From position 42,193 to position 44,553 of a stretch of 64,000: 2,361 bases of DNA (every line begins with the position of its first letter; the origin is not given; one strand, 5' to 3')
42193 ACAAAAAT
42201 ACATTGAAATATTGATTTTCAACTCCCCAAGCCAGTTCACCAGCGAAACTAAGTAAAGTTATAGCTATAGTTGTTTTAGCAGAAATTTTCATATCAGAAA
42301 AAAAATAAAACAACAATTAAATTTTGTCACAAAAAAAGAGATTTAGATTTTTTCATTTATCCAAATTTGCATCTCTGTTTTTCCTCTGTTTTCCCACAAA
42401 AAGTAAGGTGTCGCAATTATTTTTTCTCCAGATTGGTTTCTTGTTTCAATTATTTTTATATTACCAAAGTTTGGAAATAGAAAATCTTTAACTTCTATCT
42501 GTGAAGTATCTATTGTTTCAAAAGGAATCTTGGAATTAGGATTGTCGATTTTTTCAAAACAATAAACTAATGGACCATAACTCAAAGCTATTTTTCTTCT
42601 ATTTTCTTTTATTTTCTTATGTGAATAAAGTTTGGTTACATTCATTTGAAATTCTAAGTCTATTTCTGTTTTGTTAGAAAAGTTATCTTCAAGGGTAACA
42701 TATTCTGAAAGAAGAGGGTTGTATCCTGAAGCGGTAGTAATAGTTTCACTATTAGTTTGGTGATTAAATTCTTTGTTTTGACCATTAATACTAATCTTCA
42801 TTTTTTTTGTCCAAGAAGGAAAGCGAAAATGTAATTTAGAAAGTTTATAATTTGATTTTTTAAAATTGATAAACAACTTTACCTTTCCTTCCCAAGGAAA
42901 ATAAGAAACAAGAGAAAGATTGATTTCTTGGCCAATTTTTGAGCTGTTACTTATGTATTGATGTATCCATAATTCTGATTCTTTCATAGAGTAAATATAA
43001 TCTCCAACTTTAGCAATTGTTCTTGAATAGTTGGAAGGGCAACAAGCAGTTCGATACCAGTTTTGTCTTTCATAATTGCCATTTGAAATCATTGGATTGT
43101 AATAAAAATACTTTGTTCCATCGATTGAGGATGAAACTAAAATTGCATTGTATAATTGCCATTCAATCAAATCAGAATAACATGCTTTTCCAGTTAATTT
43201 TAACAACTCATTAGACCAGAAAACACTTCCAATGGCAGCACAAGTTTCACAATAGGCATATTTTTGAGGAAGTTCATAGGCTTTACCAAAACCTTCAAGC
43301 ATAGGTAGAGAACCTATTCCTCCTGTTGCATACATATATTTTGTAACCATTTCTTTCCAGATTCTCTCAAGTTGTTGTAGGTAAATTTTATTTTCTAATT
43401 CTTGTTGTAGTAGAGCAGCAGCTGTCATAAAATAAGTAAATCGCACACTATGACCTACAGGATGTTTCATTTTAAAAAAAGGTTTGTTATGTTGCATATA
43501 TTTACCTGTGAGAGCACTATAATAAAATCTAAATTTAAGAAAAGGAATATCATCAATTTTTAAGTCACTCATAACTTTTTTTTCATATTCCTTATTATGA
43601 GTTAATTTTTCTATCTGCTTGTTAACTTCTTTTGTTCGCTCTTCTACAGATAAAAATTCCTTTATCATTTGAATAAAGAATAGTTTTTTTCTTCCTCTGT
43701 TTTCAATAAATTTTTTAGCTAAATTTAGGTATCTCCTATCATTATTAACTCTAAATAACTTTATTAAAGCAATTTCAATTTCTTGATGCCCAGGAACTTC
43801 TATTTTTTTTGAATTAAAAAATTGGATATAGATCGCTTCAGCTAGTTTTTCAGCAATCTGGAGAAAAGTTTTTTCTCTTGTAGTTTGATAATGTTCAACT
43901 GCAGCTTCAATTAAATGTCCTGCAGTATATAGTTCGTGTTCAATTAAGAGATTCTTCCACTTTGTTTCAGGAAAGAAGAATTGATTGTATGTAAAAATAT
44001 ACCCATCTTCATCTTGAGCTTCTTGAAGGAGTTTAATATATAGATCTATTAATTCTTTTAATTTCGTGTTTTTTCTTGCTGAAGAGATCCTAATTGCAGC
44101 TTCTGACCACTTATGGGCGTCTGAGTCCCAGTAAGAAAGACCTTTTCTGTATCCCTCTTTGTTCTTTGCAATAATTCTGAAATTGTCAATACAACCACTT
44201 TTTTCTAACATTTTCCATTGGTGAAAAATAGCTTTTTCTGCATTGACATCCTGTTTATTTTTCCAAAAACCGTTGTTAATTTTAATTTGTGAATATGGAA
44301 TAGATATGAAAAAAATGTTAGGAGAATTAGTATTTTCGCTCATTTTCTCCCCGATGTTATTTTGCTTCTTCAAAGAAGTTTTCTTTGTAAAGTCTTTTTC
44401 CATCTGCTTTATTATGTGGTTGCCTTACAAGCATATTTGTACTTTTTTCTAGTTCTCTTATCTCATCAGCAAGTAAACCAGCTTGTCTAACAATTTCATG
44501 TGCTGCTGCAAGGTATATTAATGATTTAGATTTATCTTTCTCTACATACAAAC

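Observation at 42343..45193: C1-pathway gene mtd in an apparent operon with a GH127 glycosidase and an MFS transporter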

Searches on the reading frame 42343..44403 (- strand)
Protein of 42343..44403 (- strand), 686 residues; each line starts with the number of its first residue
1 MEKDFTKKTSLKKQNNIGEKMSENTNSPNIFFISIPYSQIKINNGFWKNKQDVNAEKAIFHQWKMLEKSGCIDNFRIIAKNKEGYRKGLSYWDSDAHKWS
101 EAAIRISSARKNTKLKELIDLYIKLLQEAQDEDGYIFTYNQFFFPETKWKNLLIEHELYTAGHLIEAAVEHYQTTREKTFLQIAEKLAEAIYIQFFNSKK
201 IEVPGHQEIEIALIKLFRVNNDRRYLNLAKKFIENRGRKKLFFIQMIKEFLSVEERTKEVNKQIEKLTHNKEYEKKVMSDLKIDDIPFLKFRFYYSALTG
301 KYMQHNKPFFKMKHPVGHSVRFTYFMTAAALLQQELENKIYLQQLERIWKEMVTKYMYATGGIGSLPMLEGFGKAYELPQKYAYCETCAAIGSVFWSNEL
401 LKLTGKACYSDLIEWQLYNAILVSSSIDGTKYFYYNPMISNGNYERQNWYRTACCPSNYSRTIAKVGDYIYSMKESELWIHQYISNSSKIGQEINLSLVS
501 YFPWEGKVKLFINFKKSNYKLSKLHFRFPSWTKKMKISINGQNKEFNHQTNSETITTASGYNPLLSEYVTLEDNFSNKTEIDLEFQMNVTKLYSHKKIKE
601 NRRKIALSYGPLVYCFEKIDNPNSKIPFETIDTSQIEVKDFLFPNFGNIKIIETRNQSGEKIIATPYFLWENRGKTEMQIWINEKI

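Call 3: search_protein_families(library=pfam, proteins=[window:42343-44403:-], max_evalue=0.01)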
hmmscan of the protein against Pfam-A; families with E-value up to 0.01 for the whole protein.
window:42343-44403:- (686 aa): 3 families
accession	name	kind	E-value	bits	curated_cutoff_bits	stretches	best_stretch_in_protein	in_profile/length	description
PF07944.18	Beta-AFase-like_GH127_cat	-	7.7e-81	272.4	24.9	1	40-468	2-376/376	Beta-L-arabinofuranosidase, GH127 catalytic domain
PF20737.2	Glyco_hydro127C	-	3e-19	68.9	23.7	1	590-683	2-71/71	Glycoside hydrolase family 127 C-terminal domain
PF20736.2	Glyco_hydro127M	-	1e-12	48.4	24.2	1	478-587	2-95/95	Beta-L-arabinofuranosidase, GH127 middle domain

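Call 4: search_protein_families(library=ncbifam, proteins=[window:42343-44403:-], max_evalue=0.01)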
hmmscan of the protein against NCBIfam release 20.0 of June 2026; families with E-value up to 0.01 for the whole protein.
window:42343-44403:- (686 aa): 1 family
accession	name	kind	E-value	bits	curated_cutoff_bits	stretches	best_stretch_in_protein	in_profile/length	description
NF049879.1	AcerHdlse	equivalog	3.5e-103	346.2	950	3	305-626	243-578/657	aceric acid hydrolase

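Call 40: find_homologous_proteins(query=window:42343-44343:-, max_evalue=1e-10)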
Query window:42343-44343:- (666 aa): 4363 proteins with E <= 1e-10 among 8000 candidates; the best 120 are listed.
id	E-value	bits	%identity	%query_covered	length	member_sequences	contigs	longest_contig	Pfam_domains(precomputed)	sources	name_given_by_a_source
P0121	0.0e+0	1443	95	100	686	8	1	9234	PF20736.3,PF20737.3,PF07944.19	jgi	-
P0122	0.0e+0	1176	75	100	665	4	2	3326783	PF20736.3,PF20737.3,PF07944.19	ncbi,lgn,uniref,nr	ncbi:MAG: glycoside hydrolase family 127 protein [Candidatus Heimdallarchaeum endolithica]|uniref:Gl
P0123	2.8e-222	758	52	98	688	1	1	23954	PF20736.3,PF20737.3,PF07944.19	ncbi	-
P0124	1.9e-202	693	50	97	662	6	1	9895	PF20736.3,PF20737.3,PF07944.19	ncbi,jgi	ncbi:MAG: glycoside hydrolase family 127 protein [Candidatus Heimdallarchaeaceae archaeon]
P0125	2.8e-194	665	48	99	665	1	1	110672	PF20736.3,PF20737.3,PF07944.19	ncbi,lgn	-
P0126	1.6e-193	663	48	99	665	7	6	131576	PF20736.3,PF20737.3,PF07944.19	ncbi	ncbi:MAG: glycoside hydrolase family 127 protein [Candidatus Heimdallarchaeaceae archaeon]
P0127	1.4e-192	660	54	83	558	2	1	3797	PF20736.3,PF20737.3,PF07944.19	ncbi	ncbi:MAG: glycoside hydrolase family 127 protein, partial [Candidatus Heimdallarchaeaceae archaeon]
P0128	3.4e-190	652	47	99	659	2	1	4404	PF20736.3,PF20737.3,PF07944.19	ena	-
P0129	1.1e-189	650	47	99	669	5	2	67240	PF20736.3,PF20737.3,PF07944.19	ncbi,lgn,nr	ncbi:MAG: glycoside hydrolase family 127 protein [Asgard group archaeon]|nr:glycoside hydrolase fami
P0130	1.3e-189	650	47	99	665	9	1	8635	PF20736.3,PF20737.3,PF07944.19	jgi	jgi:DUF1680 family protein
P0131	1.8e-188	646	46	97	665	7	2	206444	PF20736.3,PF20737.3,PF07944.19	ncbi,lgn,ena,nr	ncbi:MAG: Non-reducing end beta-L-arabinofuranosidase [Candidatus Heimdallarchaeota archaeon AB_125]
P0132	1.7e-187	643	47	99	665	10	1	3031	PF20736.3,PF20737.3,PF07944.19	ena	-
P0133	1.6e-186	640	46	99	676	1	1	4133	PF20736.3,PF20737.3,PF07944.19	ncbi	-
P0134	1.9e-186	640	45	98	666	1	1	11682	PF20736.3,PF20737.3,PF07944.19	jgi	jgi:DUF1680 family protein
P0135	5.5e-186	638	47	98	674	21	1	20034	PF20736.3,PF20737.3,PF07944.19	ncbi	-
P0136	1.0e-185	637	47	97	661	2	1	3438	PF20736.3,PF20737.3,PF07944.19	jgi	jgi:DUF1680 family protein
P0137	2.5e-184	633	44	97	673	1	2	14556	PF20736.3,PF20737.3,PF07944.19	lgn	-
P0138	1.6e-183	630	44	98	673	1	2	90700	PF20736.3,PF20737.3,PF07944.19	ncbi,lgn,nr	ncbi:MAG: glycoside hydrolase family 127 protein [Spirochaetes bacterium]|nr:glycoside hydrolase fam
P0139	1.9e-183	630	46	98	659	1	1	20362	PF20736.3,PF20737.3,PF07944.19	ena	-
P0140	3.0e-182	626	43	99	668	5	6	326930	PF20736.3,PF20737.3,PF07944.19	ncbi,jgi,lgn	-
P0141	3.7e-182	625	44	98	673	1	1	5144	PF20736.3,PF20737.3,PF07944.19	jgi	jgi:uncharacterized protein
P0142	5.6e-182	625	44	98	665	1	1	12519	PF20736.3,PF20737.3,PF07944.19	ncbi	-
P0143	9.9e-182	624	43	98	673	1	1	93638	PF20736.3,PF20737.3,PF07944.19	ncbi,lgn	-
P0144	1.3e-180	620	45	97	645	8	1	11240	PF20736.3,PF20737.3,PF07944.19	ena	-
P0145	4.0e-180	619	43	100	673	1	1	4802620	PF20736.3,PF20737.3,PF07944.19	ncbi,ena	-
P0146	1.2e-179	617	43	97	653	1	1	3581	PF20736.3,PF20737.3,PF07944.19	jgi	jgi:DUF1680 family protein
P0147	5.6e-179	615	44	97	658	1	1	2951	PF20736.3,PF20737.3,PF07944.19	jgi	jgi:DUF1680 family protein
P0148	1.3e-178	614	45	97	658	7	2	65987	PF20736.3,PF20737.3,PF07944.19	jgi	-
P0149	2.1e-178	613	44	97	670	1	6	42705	PF20736.3,PF20737.3,PF07944.19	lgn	-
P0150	3.5e-178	612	43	97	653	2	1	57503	PF20736.3,PF20737.3,PF07944.19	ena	-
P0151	3.8e-178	612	45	98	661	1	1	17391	PF20736.3,PF20737.3,PF07944.19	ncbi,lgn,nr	ncbi:MAG: hypothetical protein GOP50_10285 [Candidatus Heimdallarchaeota archaeon]|nr:hypothetical p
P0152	4.2e-178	612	42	99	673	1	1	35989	PF20736.3,PF20737.3,PF07944.19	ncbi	-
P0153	4.8e-178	612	44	97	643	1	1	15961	PF20736.3,PF20737.3,PF07944.19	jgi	jgi:DUF1680 family protein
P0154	7.8e-178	611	44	98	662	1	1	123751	PF20736.3,PF20737.3,PF07944.19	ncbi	-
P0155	1.3e-177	610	42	99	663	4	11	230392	PF20736.3,PF20737.3,PF07944.19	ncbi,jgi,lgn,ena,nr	ncbi:MAG TPA: glycoside hydrolase family 127 protein [Spirochaetota bacterium]|nr:glycoside hydrolas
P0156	1.6e-177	610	44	98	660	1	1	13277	PF20736.3,PF20737.3,PF07944.19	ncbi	-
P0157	1.8e-177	610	44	97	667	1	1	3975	PF20736.3,PF20737.3,PF07944.19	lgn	-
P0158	3.2e-176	606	42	99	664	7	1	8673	PF20736.3,PF20737.3,PF07944.19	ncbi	-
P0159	3.4e-176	606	44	97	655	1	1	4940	PF20736.3,PF20737.3,PF07944.19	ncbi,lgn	-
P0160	6.1e-176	605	44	97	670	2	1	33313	PF20736.3,PF20737.3,PF07944.19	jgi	-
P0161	6.3e-176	605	42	97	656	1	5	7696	PF20736.3,PF20737.3,PF07944.19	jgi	jgi:DUF1680 family protein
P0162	1.1e-175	604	43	97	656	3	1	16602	PF20736.3,PF20737.3,PF07944.19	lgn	-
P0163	2.0e-175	603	44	97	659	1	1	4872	PF20736.3,PF20737.3,PF07944.19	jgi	jgi:hypothetical protein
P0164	2.8e-175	603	44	97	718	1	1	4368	PF20736.3,PF20737.3,PF07944.19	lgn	-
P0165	3.7e-175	602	43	98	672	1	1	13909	PF20736.3,PF20737.3,PF07944.19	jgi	-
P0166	4.8e-175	602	43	97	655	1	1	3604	PF20736.3,PF20737.3,PF07944.19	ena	-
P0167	5.6e-175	602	44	97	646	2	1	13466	PF20736.3,PF20737.3,PF07944.19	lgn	-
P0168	7.4e-175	601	43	97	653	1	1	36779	PF20736.3,PF20737.3,PF07944.19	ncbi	ncbi:glycoside hydrolase family 127 protein [Chloroflexota bacterium]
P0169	1.2e-174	601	44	97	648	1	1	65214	PF20736.3,PF20737.3,PF07944.19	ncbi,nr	ncbi:MAG: glycoside hydrolase family 127 protein [Chloroflexi bacterium]|nr:glycoside hydrolase fami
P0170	2.3e-174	600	43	97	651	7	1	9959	PF20736.3,PF20737.3,PF07944.19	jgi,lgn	-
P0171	2.5e-174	600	44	97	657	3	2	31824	PF20736.3,PF20737.3,PF07944.19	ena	-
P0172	2.9e-174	599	44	97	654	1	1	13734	PF20736.3,PF20737.3,PF07944.19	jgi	jgi:DUF1680 family protein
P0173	3.6e-174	599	44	97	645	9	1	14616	PF20736.3,PF20737.3,PF07944.19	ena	-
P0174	8.2e-174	598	45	97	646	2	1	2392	PF20736.3,PF20737.3,PF07944.19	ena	-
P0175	2.0e-173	597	44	97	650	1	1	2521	PF20736.3,PF20737.3,PF07944.19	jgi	-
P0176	3.2e-173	596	45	97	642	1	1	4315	PF20736.3,PF20737.3,PF07944.19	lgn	-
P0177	3.6e-173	596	43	96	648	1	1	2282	PF20736.3,PF20737.3,PF07944.19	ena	-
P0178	3.6e-173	596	43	97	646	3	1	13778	PF20736.3,PF20737.3,PF07944.19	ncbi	-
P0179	4.2e-173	596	44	97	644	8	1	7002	PF20736.3,PF20737.3,PF07944.19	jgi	jgi:DUF1680 family protein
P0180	5.4e-173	595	43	97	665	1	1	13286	PF20736.3,PF07470.20,PF20737.3,PF07944.19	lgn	-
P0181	7.7e-173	595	42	97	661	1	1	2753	PF20736.3,PF20737.3,PF07944.19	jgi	jgi:DUF1680 family protein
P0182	9.5e-173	594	43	97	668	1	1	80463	PF20736.3,PF20737.3,PF07944.19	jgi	jgi:uncharacterized protein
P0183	9.7e-173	594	42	97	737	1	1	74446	PF20736.3,PF20737.3,PF07944.19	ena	-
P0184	9.8e-173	594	49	87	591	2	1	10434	PF20736.3,PF07944.19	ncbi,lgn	-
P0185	1.2e-172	594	44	96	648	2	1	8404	PF20736.3,PF20737.3,PF07944.19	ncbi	ncbi:MAG: glycoside hydrolase family 127 protein, partial [Promethearchaeota archaeon]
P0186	1.3e-172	594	43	98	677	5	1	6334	PF20736.3,PF20737.3,PF07944.19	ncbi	ncbi:MAG: glycoside hydrolase family 127 protein [Promethearchaeota archaeon]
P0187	1.4e-172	594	42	97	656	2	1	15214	PF20736.3,PF20737.3,PF07944.19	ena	-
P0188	1.8e-172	593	43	98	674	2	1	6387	PF20736.3,PF20737.3,PF07944.19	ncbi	-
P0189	1.8e-172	593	43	97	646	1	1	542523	PF20736.3,PF20737.3,PF07944.19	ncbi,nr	ncbi:MAG: glycoside hydrolase family 127 protein [Anaerolineales bacterium]|nr:glycoside hydrolase f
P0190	2.0e-172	593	43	97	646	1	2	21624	PF20736.3,PF20737.3,PF07944.19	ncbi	-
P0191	2.1e-172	593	43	98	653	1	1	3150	PF20736.3,PF20737.3,PF07944.19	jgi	-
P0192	2.2e-172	593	43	97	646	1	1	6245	PF20736.3,PF20737.3,PF07944.19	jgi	-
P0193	2.6e-172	593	44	97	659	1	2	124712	PF20736.3,PF20737.3,PF07944.19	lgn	-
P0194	3.0e-172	593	43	97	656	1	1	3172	PF20736.3,PF20737.3,PF07944.19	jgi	jgi:DUF1680 family protein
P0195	3.9e-172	592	43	97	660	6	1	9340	PF20736.3,PF20737.3,PF07944.19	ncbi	ncbi:MAG: glycoside hydrolase family 127 protein [Candidatus Hodarchaeales archaeon]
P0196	4.3e-172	592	44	97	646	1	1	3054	PF20736.3,PF20737.3,PF07944.19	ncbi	-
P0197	4.7e-172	592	43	96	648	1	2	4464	PF20736.3,PF20737.3,PF07944.19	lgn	-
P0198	5.1e-172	592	45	97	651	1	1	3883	PF20736.3,PF20737.3,PF07944.19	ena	-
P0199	7.0e-172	591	42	100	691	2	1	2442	PF20736.3,PF20737.3,PF07944.19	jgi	-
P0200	7.8e-172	591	43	97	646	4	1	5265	PF20736.3,PF20737.3,PF07944.19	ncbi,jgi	jgi:DUF1680 family protein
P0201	1.2e-171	591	43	97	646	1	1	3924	PF20736.3,PF20737.3,PF07944.19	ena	-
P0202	1.2e-171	591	43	97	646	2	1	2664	PF20736.3,PF20737.3,PF07944.19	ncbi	-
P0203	1.5e-171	590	43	97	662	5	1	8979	PF20736.3,PF20737.3,PF07944.19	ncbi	ncbi:MAG: glycoside hydrolase family 127 protein [Candidatus Hodarchaeota archaeon]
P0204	1.7e-171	590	42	97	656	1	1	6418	PF20736.3,PF20737.3,PF07944.19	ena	-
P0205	2.1e-171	590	43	97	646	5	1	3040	PF20736.3,PF20737.3,PF07944.19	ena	-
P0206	2.4e-171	590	44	97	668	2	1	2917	PF20736.3,PF20737.3,PF07944.19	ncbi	ncbi:MAG: beta-L-arabinofuranosidase domain-containing protein [Chloroflexota bacterium]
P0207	3.1e-171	589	43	97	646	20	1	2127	PF20736.3,PF20737.3,PF07944.19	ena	-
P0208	3.4e-171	589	42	97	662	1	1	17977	PF20736.3,PF20737.3,PF07944.19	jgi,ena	-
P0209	3.8e-171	589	42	98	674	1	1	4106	PF20736.3,PF20737.3,PF07944.19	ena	-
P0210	4.2e-171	589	43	97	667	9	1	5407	PF20736.3,PF20737.3,PF07944.19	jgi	jgi:DUF1680 family protein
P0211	4.9e-171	589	43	97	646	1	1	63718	PF20736.3,PF20737.3,PF07944.19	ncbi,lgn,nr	ncbi:MAG: glycoside hydrolase family 127 protein [Anaerolineales bacterium]|nr:glycoside hydrolase f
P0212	6.8e-171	588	43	97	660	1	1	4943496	PF20736.3,PF20737.3,PF07944.19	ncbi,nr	ncbi:MAG: glycoside hydrolase family 127 protein [Candidatus Heimdallarchaeota archaeon]|nr:MAG: gly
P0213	6.9e-171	588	44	97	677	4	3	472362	PF20736.3,PF20737.3,PF07944.19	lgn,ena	-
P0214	7.2e-171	588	42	97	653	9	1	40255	PF20736.3,PF20737.3,PF07944.19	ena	-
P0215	7.2e-171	588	43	97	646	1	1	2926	PF20736.3,PF20737.3,PF07944.19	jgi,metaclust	metaclust:\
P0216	7.4e-171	588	42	97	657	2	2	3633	PF20736.3,PF20737.3,PF07944.19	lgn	-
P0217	8.1e-171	588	44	97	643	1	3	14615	PF20736.3,PF20737.3,PF07944.19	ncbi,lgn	-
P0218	8.3e-171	588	43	98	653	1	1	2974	PF20736.3,PF20737.3,PF07944.19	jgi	jgi:DUF1680 family protein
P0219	8.3e-171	588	43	97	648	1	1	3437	PF20736.3,PF20737.3,PF07944.19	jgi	jgi:DUF1680 family protein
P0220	9.2e-171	588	43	97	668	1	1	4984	PF20736.3,PF20737.3,PF07944.19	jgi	jgi:DUF1680 family protein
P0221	1.0e-170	588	43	98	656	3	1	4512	PF20736.3,PF20737.3,PF07944.19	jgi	-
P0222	1.0e-170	588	42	98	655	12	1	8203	PF20736.3,PF20737.3,PF07944.19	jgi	jgi:DUF1680 family protein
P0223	1.1e-170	588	43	97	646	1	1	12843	PF20736.3,PF20737.3,PF07944.19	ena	-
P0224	1.1e-170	588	44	97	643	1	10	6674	PF20736.3,PF20737.3,PF07944.19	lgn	-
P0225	1.4e-170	587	44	97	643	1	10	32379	PF20736.3,PF20737.3,PF07944.19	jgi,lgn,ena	-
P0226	1.4e-170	587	42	97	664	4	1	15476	PF20736.3,PF20737.3,PF07944.19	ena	-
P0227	1.6e-170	587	44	97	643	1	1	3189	PF20736.3,PF20737.3,PF07944.19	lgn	-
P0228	1.8e-170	587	43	98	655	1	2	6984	PF20736.3,PF20737.3,PF07944.19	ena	-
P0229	2.0e-170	587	43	97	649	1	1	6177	PF20736.3,PF20737.3,PF07944.19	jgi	jgi:DUF1680 family protein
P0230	2.3e-170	587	43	96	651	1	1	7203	PF20736.3,PF20737.3,PF07944.19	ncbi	ncbi:MAG: beta-L-arabinofuranosidase domain-containing protein [Chloroflexota bacterium]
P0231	2.3e-170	586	42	97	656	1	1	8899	PF20736.3,PF20737.3,PF07944.19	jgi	jgi:DUF1680 family protein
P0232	2.4e-170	586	42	97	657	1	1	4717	PF20736.3,PF20737.3,PF07944.19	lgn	-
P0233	2.4e-170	586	42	98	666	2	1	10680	PF20736.3,PF20737.3,PF07944.19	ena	-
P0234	2.6e-170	586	43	97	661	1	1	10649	PF20736.3,PF20737.3,PF07944.19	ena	-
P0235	3.0e-170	586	44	97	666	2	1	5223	PF20736.3,PF20737.3,PF07944.19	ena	-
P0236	3.5e-170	586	44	97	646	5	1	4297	PF20736.3,PF20737.3,PF07944.19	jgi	jgi:DUF1680 family protein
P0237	4.0e-170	586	44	97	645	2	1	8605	PF20736.3,PF20737.3,PF07944.19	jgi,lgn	jgi:DUF1680 family protein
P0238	4.1e-170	586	42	98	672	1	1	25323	PF20736.3,PF20737.3,PF07944.19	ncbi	-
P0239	4.5e-170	586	41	97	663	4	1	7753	PF20736.3,PF20737.3,PF07944.19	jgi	jgi:hypothetical protein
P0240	4.6e-170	585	42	97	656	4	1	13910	PF20736.3,PF20737.3,PF07944.19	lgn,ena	-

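Call 41: find_encoding_contigs(protein=P0126, flank=7000, max_places=1)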
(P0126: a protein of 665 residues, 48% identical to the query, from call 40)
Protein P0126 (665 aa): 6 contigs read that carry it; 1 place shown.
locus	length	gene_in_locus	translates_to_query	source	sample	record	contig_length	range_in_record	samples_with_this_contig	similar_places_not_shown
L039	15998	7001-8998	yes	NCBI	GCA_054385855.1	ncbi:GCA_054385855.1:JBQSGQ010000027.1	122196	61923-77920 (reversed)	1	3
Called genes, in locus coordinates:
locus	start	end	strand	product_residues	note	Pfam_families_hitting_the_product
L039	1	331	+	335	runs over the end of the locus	PF03239:FTR1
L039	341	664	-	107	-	-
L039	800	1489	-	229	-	-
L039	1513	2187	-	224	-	-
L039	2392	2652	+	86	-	-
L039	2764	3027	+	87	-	-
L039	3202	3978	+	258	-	-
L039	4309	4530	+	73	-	-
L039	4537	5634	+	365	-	PF02195:ParB_N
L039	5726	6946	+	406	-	PF00462:Glutaredoxin, PF07992:Pyr_redox_2, PF00890:FAD_binding_2, PF01266:DAO, PF12831:FAD_oxidored (weak), PF13450:NAD_binding_8 (weak), PF13738:Pyr_redox_3, PF00070:Pyr_redox, +1 more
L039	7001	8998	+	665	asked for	PF07944:Beta-AFase-like_GH127_cat, PF20736:Glyco_hydro127M, PF20737:Glyco_hydro127C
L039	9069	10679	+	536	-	PF05048:NosD (weak), PF13229:Beta_helix, PF05048:NosD, PF13229:Beta_helix, PF05048:NosD, PF13229:Beta_helix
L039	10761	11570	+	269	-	PF00106:adh_short, PF08643:DUF1776, PF08659:KR (weak), PF13561:adh_short_C2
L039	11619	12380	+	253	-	-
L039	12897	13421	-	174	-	PF01966:HD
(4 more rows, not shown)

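Call 42: find_encoding_contigs(protein=P0131, flank=7000, max_places=1)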
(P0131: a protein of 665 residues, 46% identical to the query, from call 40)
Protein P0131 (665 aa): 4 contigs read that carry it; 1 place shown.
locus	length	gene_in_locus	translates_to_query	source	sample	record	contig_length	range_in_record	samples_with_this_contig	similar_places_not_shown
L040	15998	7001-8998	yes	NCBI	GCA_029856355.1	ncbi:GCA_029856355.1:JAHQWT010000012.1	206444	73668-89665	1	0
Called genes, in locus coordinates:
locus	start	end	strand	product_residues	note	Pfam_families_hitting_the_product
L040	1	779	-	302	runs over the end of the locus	-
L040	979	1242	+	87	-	-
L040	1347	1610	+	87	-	-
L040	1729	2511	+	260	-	-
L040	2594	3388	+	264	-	PF01209:Ubie_methyltran (weak), PF08241:Methyltransf_11, PF08242:Methyltransf_12, PF13649:Methyltransf_25, PF13847:Methyltransf_31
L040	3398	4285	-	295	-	PF02645:DegV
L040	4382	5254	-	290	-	PF02645:DegV, PF13684:FakA-like_C (weak)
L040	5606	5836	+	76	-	-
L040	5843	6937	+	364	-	PF02195:ParB_N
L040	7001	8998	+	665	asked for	PF07944:Beta-AFase-like_GH127_cat, PF20736:Glyco_hydro127M, PF20737:Glyco_hydro127C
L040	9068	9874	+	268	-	PF00106:adh_short, PF01370:Epimerase, PF08659:KR, PF13561:adh_short_C2, PF08643:DUF1776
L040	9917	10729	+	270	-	-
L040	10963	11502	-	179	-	PF01966:HD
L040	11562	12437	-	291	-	PF02645:DegV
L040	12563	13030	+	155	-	-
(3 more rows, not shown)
